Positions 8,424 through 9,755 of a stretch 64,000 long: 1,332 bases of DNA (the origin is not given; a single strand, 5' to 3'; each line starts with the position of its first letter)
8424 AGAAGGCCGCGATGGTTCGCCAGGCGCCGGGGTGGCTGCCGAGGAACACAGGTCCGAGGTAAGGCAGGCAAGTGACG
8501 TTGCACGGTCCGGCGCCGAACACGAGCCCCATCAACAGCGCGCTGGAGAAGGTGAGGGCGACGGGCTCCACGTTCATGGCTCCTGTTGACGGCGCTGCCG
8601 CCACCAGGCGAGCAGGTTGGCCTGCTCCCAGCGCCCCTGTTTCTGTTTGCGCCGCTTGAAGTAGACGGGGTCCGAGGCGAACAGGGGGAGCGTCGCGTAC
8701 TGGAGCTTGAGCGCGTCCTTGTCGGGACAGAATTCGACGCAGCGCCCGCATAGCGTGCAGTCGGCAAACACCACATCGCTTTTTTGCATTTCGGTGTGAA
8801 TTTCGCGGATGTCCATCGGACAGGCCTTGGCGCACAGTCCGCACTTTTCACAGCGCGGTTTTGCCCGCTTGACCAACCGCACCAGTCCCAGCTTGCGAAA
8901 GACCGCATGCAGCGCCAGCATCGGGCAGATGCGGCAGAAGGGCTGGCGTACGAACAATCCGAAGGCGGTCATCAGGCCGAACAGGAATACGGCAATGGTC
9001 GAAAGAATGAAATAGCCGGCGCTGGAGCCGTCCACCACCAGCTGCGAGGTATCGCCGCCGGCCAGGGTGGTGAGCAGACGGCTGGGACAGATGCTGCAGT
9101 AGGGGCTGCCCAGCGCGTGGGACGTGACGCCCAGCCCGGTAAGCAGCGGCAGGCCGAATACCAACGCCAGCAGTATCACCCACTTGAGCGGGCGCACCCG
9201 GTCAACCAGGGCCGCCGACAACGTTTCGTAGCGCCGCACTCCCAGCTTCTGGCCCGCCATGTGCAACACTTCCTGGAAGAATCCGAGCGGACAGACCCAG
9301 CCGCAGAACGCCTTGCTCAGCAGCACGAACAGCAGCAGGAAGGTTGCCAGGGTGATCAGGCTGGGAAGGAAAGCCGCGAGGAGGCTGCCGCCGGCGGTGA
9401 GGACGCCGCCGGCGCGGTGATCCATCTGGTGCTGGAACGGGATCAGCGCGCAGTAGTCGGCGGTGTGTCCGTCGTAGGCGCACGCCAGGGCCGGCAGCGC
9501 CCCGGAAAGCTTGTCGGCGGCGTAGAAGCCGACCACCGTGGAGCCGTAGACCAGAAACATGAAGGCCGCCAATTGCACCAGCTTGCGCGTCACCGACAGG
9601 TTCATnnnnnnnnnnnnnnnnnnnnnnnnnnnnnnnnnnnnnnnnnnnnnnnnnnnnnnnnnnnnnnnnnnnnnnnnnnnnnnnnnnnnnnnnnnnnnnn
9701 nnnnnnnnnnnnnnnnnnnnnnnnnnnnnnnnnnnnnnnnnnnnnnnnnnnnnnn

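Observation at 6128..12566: Seven-gene, start/stop-overlapping TonB uptake operon containing a polyferredoxin and a UreH/DsbD_2-like permease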

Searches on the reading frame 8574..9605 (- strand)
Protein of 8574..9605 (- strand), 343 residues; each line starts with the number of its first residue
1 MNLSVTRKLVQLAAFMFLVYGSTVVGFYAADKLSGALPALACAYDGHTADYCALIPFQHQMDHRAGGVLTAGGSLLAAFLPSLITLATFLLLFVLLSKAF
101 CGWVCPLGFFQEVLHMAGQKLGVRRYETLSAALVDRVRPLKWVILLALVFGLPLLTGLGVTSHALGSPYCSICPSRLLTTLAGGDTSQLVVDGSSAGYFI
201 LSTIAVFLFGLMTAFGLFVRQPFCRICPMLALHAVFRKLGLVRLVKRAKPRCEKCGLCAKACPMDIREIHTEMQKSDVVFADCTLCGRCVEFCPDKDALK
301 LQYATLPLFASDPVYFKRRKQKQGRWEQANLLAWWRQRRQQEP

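Call 5: search_protein_families(library=pfam, proteins=[window:8574-9605:-], max_evalue=0.01)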
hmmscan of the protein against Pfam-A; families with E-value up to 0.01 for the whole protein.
window:8574-9605:- (343 aa): 14 families
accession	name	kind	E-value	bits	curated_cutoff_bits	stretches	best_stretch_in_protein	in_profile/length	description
PF12801.12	Fer4_5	-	3.2e-11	43.5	22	1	81-123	4-47/48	4Fe-4S binding domain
PF13237.11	Fer4_10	-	1.5e-08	34.9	25.5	1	247-294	4-53/53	4Fe-4S dicluster domain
PF13187.11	Fer4_9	-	1.8e-07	31.5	27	1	251-296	1-50/52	4Fe-4S dicluster domain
PF00037.32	Fer4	-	3.6e-07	30.2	21.1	2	251-266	7-22/24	4Fe-4S binding domain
PF12838.12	Fer4_7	-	7.4e-07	30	27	1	251-294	1-49/52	4Fe-4S dicluster domain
PF14697.11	Fer4_21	-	4.9e-06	27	35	1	251-300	7-58/59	4Fe-4S dicluster domain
PF25160.1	LdpA_Fe-S-bd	-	1.2e-05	25.4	27.6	1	221-267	7-43/49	LdpA Fe-S cluster-binding domain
PF13484.11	Fer4_16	-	6.1e-05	24.1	30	0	251-266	1-16/66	4Fe-4S double cluster binding domain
PF12837.12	Fer4_6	-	0.00031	21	25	0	249-265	6-22/24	4Fe-4S binding domain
PF13183.11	Fer4_8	-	0.0016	19.4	27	0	251-295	4-66/68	4Fe-4S dicluster domain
PF13534.11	Fer4_17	-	0.0025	18.8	22.2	0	276-295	39-58/61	4Fe-4S dicluster domain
PF13746.11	Fer4_18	-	0.0026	18.4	27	0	273-295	51-73/114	4Fe-4S dicluster domain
PF12797.12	Fer4_2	-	0.0078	16.6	24.5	1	281-294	8-21/22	4Fe-4S binding domain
PF12800.12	Fer4_4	-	0.0093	16.7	24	0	282-295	3-16/17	4Fe-4S binding domain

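Call 6: search_protein_families(library=ncbifam, proteins=[window:8574-9605:-], max_evalue=0.01)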
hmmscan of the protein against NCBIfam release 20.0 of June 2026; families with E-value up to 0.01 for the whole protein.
window:8574-9605:- (343 aa): 46 families (the best 25 are shown)
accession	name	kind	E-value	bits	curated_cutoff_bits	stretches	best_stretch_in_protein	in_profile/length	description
TIGR02163.1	napH_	subfamily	1.2e-20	74.2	213.05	1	86-300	66-252/255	NapH/MauN family ferredoxin-type protein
NF007013.0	PRK09477.1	equivalog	1.3e-19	70.4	234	2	198-302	176-277/286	quinol dehydrogenase ferredoxin subunit NapH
NF046105.1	TransRegNosR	equivalog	1.5e-13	50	1000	2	86-154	484-552/680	transcriptional regulator NosR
NF038196.1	ferrodoxin_EFR1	subfamily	5.9e-08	33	75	1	248-296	182-227/242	EFR1 family ferrodoxin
NF006221.0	PRK08348.1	subfamily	9.1e-08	31.9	124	1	249-302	43-95/136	NADH-plastoquinone oxidoreductase subunit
TIGR01971.1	NuoI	subfamily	1.2e-07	31.3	113.05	1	211-301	2-100/121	NADH-quinone oxidoreductase, chain I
NF007382.0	PRK09898.1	equivalog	2.1e-07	30.7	213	1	222-300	129-199/208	ferredoxin-like protein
NF045874.1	Vhu_polyferre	exception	9.8e-07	27.8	600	1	226-294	41-100/381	F420-non-reducing hydrogenase associated-polyferredoxin VhuB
NF006076.0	PRK08222.1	equivalog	3.1e-06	27.1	270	1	251-296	39-88/181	hydrogenase 4 subunit H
NF043069.1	T4HPD_activ_SAM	equivalog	3.9e-06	26.4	425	1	248-296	49-95/299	trans-4-hydroxy-L-proline dehydratase activase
TIGR01944.1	rnfB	subfamily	6.7e-06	25.8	68.7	1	250-302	113-163/190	RnfABCDGE type electron transport complex subunit B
TIGR00402.1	napF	equivalog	1e-05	25.5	102.2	1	251-296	36-82/149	ferredoxin-type protein NapF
NF043039.1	HgcAB_like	equivalog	1.2e-05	25.1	285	1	140-299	190-349/350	HgcAB-like fusion protein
NF009053.0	PRK12387.1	subfamily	1.2e-05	25.1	204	1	250-301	38-92/180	formate hydrogenlyase complex iron-sulfur subunit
NF004541.0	PRK05888.2-2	equivalog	1.8e-05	24.6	217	1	240-300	54-112/168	NADH-quinone oxidoreductase subunit NuoI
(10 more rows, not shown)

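Call 13: find_homologous_proteins(query=window:8574-9605:-)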
Query window:8574-9605:- (343 aa): 1099 proteins with E <= 0.001 among 8000 candidates; the best 120 are listed.
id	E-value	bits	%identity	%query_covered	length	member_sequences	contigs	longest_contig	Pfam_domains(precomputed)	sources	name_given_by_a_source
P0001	5.6e-211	718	90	100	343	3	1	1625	PF14697.12,PF12801.13,PF00037.33,PF12838.13,PF13237.12,PF13187.12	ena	-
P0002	4.2e-181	620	77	100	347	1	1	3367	PF12801.13,PF00037.33,PF12838.13,PF25160.2,PF13237.12,PF13187.12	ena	-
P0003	1.9e-180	618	78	95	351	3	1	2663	PF12801.13,PF00037.33,PF12838.13,PF13237.12,PF13187.12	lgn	-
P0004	8.7e-180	616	78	99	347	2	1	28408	PF14697.12,PF12801.13,PF00037.33,PF12838.13,PF13237.12,PF13187.12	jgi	-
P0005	2.2e-178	611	76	97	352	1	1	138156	PF14697.12,PF12801.13,PF00037.33,PF12838.13,PF25160.2,PF13237.12,PF13183.12,PF13187.12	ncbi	-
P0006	8.0e-176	603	74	99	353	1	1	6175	PF12801.13,PF00037.33,PF12838.13,PF25160.2,PF13237.12,PF13187.12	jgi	jgi:ferredoxin-type protein NapH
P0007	2.8e-175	601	73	98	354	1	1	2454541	PF12801.13,PF00037.33,PF12838.13,PF13237.12,PF13187.12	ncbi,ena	-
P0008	6.6e-175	600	74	100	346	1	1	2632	PF12801.13,PF00037.33,PF12838.13,PF13237.12,PF13187.12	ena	-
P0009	7.9e-175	599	73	99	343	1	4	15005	PF14697.12,PF12801.13,PF00037.33,PF12838.13,PF13237.12,PF13187.12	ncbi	-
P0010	9.0e-175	599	75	98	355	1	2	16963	PF14697.12,PF12801.13,PF12838.13,PF25160.2,PF13237.12,PF13187.12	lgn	-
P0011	9.1e-175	599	74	100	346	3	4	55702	PF14697.12,PF12801.13,PF12838.13,PF13237.12,PF13187.12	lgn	-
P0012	2.1e-174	598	74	99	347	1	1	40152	PF14697.12,PF12801.13,PF00037.33,PF12838.13,PF25160.2,PF13237.12,PF13187.12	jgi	jgi:polyferredoxin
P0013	2.1e-174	598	73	99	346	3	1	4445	PF12801.13,PF12838.13,PF13237.12,PF13187.12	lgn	-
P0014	2.6e-174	598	73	97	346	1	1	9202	PF12801.13,PF00037.33,PF12838.13,PF13237.12,PF13187.12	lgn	-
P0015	4.8e-174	597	74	100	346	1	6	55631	PF12801.13,PF00037.33,PF12838.13,PF13237.12,PF13187.12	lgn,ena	-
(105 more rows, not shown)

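Call 16: find_related_loci(query=A1, collection=genome_contigs, flank=8000)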
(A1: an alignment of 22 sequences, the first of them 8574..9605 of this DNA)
Query A1 (343 aa) in genome_contigs; peptide patterns used: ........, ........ (x = any residue, [..] = any of these).
600 stretches matched a pattern (row limit reached: there are more); 508 encode a relative of the query (tblastn E <= 1e-3); the best 80 are kept; 80 distinct loci.
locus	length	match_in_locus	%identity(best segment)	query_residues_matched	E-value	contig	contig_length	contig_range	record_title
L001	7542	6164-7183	73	1-340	1e-177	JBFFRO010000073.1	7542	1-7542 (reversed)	MAG: Thiohalomonadaceae bacterium isolate Mix_mud21.2022.07.12 k141_1384498_length_7542_cov_38.7725, whole genome shotgu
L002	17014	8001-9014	73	2-339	2e-177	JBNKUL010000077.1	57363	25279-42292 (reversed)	MAG: Thiohalomonadaceae bacterium isolate A1A2.bin.45.orig k141_588520, whole genome shotgun sequence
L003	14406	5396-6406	77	1-337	3e-174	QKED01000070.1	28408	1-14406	MAG: Gammaproteobacteria bacterium isolate SZUA-467 scaffold_3609, whole genome shotgun sequence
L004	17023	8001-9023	72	1-341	7e-172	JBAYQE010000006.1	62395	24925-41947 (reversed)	MAG: Thiohalomonadaceae bacterium isolate SO_2016_LW2_155 scaffold00706_LW138R_2016, whole genome shotgun sequence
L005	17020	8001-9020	73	1-340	3e-169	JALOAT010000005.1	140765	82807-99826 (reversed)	MAG: Gammaproteobacteria bacterium isolate SO_2017_LW2 bin 39 scaffold_234_c1_LW138R_2017, whole genome shotgun sequence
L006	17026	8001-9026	68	1-342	1e-168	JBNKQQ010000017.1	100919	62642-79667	MAG: Thiohalomonadales bacterium isolate G1.bin.10.orig k141_1361567, whole genome shotgun sequence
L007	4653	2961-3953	73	1-331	1e-169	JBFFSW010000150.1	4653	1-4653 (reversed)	MAG: Thiohalomonadaceae bacterium isolate Mix_mud21.2022.07.6 k141_1459490_length_4653_cov_12.0000, whole genome shotgun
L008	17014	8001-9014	68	2-339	3e-164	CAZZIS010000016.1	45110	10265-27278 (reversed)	MAG TPA_asm: uncultured Thioalkalispiraceae bacterium isolate SRP128015_co1_108 genome assembly, contig: NODE_726_length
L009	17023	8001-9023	68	1-341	4e-162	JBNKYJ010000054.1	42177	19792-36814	MAG: Sedimenticolaceae bacterium isolate D1D2.bin.26.orig k141_994775, whole genome shotgun sequence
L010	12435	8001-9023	68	2-342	2e-162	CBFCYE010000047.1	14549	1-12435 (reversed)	MAG TPA_asm: uncultured Gammaproteobacteria bacterium isolate SRR26215679_binner12_Refined_162 genome assembly, contig:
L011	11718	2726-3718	69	1-331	1e-161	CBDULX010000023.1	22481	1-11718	MAG TPA_asm: uncultured Gammaproteobacteria bacterium isolate SRR22808123_concoct_97 genome assembly, contig: ERZ2504345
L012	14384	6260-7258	68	1-333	2e-161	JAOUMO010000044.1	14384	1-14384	MAG: Gammaproteobacteria bacterium isolate 8_1_July_SF_Bin40 8_1_July_SF_Bin40_scaffold_1520_c1, whole genome shotgun se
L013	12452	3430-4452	69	2-342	2e-161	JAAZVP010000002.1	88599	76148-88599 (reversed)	MAG: Halothiobacillus sp. isolate KhW_metabat.21 KhW_C17, whole genome shotgun sequence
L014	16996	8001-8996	69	2-333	7e-161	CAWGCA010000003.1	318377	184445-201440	MAG: uncultured Gammaproteobacteria bacterium isolate MFD03804.bin.2.7 genome assembly, contig: contig_19325, whole geno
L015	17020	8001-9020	68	2-341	4e-161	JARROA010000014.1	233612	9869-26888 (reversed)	MAG: Candidatus Thiodiazotropha sp. isolate Spart_138_MAG scaffold_20, whole genome shotgun sequence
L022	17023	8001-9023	65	1-341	5e-157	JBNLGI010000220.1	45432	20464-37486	MAG: Sedimenticolaceae bacterium isolate C1.bin.20.orig k141_654680, whole genome shotgun sequence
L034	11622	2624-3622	68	1-333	6e-155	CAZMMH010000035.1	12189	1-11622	MAG TPA_asm: uncultured Gammaproteobacteria bacterium isolate SRP214966_co3_106 genome assembly, contig: NODE_8375_lengt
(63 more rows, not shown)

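Call 28: search_solved_structures(query=window:8574-9605:-, max_evalue=0.01)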
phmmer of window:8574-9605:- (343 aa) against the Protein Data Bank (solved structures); distinct sequences matched with E-value up to 0.01: 28.
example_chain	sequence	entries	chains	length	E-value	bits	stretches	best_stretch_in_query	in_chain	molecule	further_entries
9sw6_G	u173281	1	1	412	1.4e-09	41.2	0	249-301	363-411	Polyferredoxin protein MvhB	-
9sfi_T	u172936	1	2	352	6.2e-05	25.8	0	224-295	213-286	4Fe-4S ferredoxin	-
9iho_I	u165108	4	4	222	0.00024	23.9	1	198-328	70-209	NUIM (TYKY) subunit of mitochondrial NADH:ubiquinone oxidoreductase (Complex I)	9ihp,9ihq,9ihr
9grx_I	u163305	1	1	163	0.00027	23.7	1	250-296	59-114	NAD(P)H-quinone oxidoreductase subunit I, chloroplastic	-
5t5i_F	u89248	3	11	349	0.00035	23.3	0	251-303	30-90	Tungsten formylmethanofuran dehydrogenase subunit fwdF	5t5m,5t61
7zm7_I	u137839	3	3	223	0.00044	23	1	186-308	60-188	Oxidoreductase-like protein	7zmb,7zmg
7zc6_B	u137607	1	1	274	0.00044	23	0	249-301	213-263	RnfB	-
6fah_A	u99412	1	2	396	0.00053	22.8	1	245-299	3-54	Caffeyl-CoA reductase-Etf complex subunit CarE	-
9sw6_H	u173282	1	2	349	0.00054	22.7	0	252-303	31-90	Tungsten formylmethanofuran dehydrogenase, subunit F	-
7b0n_I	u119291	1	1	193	0.00059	22.6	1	196-305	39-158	Subunit NUIM of protein NADH:Ubiquinone Oxidoreductase (Complex I)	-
7bkb_A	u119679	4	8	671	0.00066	22.5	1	251-311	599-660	CoB--CoM heterodisulfide reductase iron-sulfur subunit A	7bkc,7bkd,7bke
7z0s_F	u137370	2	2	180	0.00075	22.3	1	250-302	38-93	Formate hydrogenlyase subunit 6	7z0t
9rkm_A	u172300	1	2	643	0.00082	22.1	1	249-300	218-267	[FeFe]-hydrogenase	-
30jk_A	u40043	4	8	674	0.00087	22.1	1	249-300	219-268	[FeFe]-hydrogenase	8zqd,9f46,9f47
6gcs_I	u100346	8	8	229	0.00088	22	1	196-305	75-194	TYKY SUBUNIT (NUIM) | Subunit NUIM of NADH:Ubiquinone Oxidoreductase (Complex I)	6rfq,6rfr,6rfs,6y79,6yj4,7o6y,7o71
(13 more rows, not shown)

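Call 76: search_protein_families(library=ncbifam, proteins=[window:8574-9605:-], max_evalue=10)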
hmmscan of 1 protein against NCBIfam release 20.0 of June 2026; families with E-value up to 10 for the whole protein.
window:8574-9605:- (343 aa): 102 families (the best 25 are shown)
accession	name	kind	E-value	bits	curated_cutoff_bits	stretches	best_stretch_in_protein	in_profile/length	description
TIGR02163.1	napH_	subfamily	1.2e-20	74.2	213.05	1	86-300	66-252/255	NapH/MauN family ferredoxin-type protein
NF007013.0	PRK09477.1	equivalog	1.3e-19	70.4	234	2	198-302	176-277/286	quinol dehydrogenase ferredoxin subunit NapH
NF046105.1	TransRegNosR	equivalog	1.5e-13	50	1000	2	86-154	484-552/680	transcriptional regulator NosR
NF038196.1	ferrodoxin_EFR1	subfamily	5.9e-08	33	75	1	248-296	182-227/242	EFR1 family ferrodoxin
NF006221.0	PRK08348.1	subfamily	9.1e-08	31.9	124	1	249-302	43-95/136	NADH-plastoquinone oxidoreductase subunit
TIGR01971.1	NuoI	subfamily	1.2e-07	31.3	113.05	1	211-301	2-100/121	NADH-quinone oxidoreductase, chain I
NF007382.0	PRK09898.1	equivalog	2.1e-07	30.7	213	1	222-300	129-199/208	ferredoxin-like protein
NF045874.1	Vhu_polyferre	exception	9.8e-07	27.8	600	1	226-294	41-100/381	F420-non-reducing hydrogenase associated-polyferredoxin VhuB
NF006076.0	PRK08222.1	equivalog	3.1e-06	27.1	270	1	251-296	39-88/181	hydrogenase 4 subunit H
NF043069.1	T4HPD_activ_SAM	equivalog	3.9e-06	26.4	425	1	248-296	49-95/299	trans-4-hydroxy-L-proline dehydratase activase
TIGR01944.1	rnfB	subfamily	6.7e-06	25.8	68.7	1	250-302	113-163/190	RnfABCDGE type electron transport complex subunit B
TIGR00402.1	napF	equivalog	1e-05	25.5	102.2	1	251-296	36-82/149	ferredoxin-type protein NapF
NF043039.1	HgcAB_like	equivalog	1.2e-05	25.1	285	1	140-299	190-349/350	HgcAB-like fusion protein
NF009053.0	PRK12387.1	subfamily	1.2e-05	25.1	204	1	250-301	38-92/180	formate hydrogenlyase complex iron-sulfur subunit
NF004541.0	PRK05888.2-2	equivalog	1.8e-05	24.6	217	1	240-300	54-112/168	NADH-quinone oxidoreductase subunit NuoI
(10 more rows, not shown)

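Call 98: search_solved_structures(query=L022:5016-7184:+, max_evalue=0.001)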
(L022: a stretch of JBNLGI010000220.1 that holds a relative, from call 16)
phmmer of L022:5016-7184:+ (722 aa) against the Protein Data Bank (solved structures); distinct sequences matched with E-value up to 0.001: 23.
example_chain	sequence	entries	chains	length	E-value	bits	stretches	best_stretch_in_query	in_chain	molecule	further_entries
9c4o_A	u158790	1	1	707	2.5e-31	112.2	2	30-241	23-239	Pyrroloquinoline quinone transporter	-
6v81_A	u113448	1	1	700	3.9e-31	111.5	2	48-241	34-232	Probable TonB-dependent receptor YncD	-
5fp1_A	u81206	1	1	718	6.8e-17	64.5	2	407-699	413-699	TONB-DEPENDENT SIDEROPHORE RECEPTOR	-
8the_A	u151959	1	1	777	9.7e-15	57.4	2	44-173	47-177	Heme/hemoglobin uptake outer membrane receptor PhuR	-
5fok_A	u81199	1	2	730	6.1e-13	51.4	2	413-722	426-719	IRON TRANSPORT OUTER MEMBRANE RECEPTOR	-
9rvq_A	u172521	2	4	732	4.1e-12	48.7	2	40-346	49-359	TonB-dependent receptor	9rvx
1by3_A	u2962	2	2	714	6.6e-12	48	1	45-204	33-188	PROTEIN (FERRICHROME-IRON RECEPTOR PRECURSOR (FHUA)) | FERRIC HYDROXAMATE UPTAKE PROTEIN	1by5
8a8c_A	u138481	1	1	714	9.7e-12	47.4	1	45-204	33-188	Ferrichrome outer membrane transporter/phage receptor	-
8a60_A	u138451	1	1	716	1e-11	47.4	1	45-204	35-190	Ferrichrome outer membrane transporter/phage receptor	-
2fcp_A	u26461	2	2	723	1.1e-11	47.3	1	45-204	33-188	PROTEIN (FERRIC HYDROXAMATE UPTAKE RECEPTOR) | FhuA iron-ferrichrome transporter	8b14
1qff_A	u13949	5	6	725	1.1e-11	47.3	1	45-204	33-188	FERRIC HYDROXAMATE UPTAKE RECEPTOR | PROTEIN (FERRIC HYDROXAMATE UPTAKE RECEPTOR) | FERRIC HYDROXAMATE RECEPTOR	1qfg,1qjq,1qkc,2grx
1fcp_A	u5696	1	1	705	2.5e-11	46.1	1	45-204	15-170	PROTEIN (FERRIC HYDROXAMATE UPTAKE RECEPTOR)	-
4cu4_A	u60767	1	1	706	2.6e-11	46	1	45-204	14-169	FERRICHROME-IRON RECEPTOR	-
1fi1_A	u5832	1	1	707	2.6e-11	46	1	45-204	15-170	FERRICHROME-IRON RECEPTOR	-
2hdf_A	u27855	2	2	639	7e-10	41.3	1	41-174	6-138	Colicin I receptor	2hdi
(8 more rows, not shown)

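Call 99: search_solved_structures(query=L034:4317-6488:+, max_evalue=0.001)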
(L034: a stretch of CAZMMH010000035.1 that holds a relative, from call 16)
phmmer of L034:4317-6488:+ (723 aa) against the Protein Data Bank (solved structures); distinct sequences matched with E-value up to 0.001: 7.
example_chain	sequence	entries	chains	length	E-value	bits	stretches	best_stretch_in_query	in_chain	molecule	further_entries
6fok_A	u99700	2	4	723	8e-87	295.7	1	57-717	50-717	Putative copper transport outer membrane porin OprC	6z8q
6z8s_A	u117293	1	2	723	7.6e-86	292.5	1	57-717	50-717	Putative copper transport outer membrane porin OprC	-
6z8r_A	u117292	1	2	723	7.7e-86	292.5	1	57-717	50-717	Putative copper transport outer membrane porin OprC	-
6z8t_A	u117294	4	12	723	2.3e-85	290.9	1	57-717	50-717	Putative copper transport outer membrane porin OprC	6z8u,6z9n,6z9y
6z8y_A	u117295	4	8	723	2.4e-85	290.8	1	57-717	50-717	Putative copper transport outer membrane porin OprC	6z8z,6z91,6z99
6fom_A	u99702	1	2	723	2e-84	287.8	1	57-717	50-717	Putative copper transport outer membrane porin OprC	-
8the_A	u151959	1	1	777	8e-15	57.7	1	515-691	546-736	Heme/hemoglobin uptake outer membrane receptor PhuR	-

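Call 101: predict_structure(alignment_id=A1)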
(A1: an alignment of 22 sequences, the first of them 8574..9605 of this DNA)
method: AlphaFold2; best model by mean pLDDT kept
length: 343 residues; sequences in the alignment: 22
mean_pLDDT: 47.3   pTM: 0.31
mean pLDDT of the five models: 47.3, 41.1, 40.5, 39.5, 37.8
residues with pLDDT >= 90: 0; 70-90: 15; 50-70: 134; < 50: 194
segments of 3 or more residues with pLDDT < 50: 15-63, 96-109, 161-182, 188-193, 222-313
pLDDT, mean of each block of 10 residues (from residue 1): 54 49 39 38 37 37 51 63 56 50 43 65 66 68 58 54 39 37 49 55 60 63 40 33 31 31 35 37 27 28 31 48 65 69 48
secondary structure, 60 per line:
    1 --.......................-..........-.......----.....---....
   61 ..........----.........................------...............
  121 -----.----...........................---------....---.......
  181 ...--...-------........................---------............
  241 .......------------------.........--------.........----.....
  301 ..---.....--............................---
elements in order: H3-25 H27-36 H38-44 H49-53 H57-70 H75-99 H106-120 H131-157 H167-170 H174-183 H196-218 H229-247 H266-274 H283-291 H296-302 H306-310 H313-340
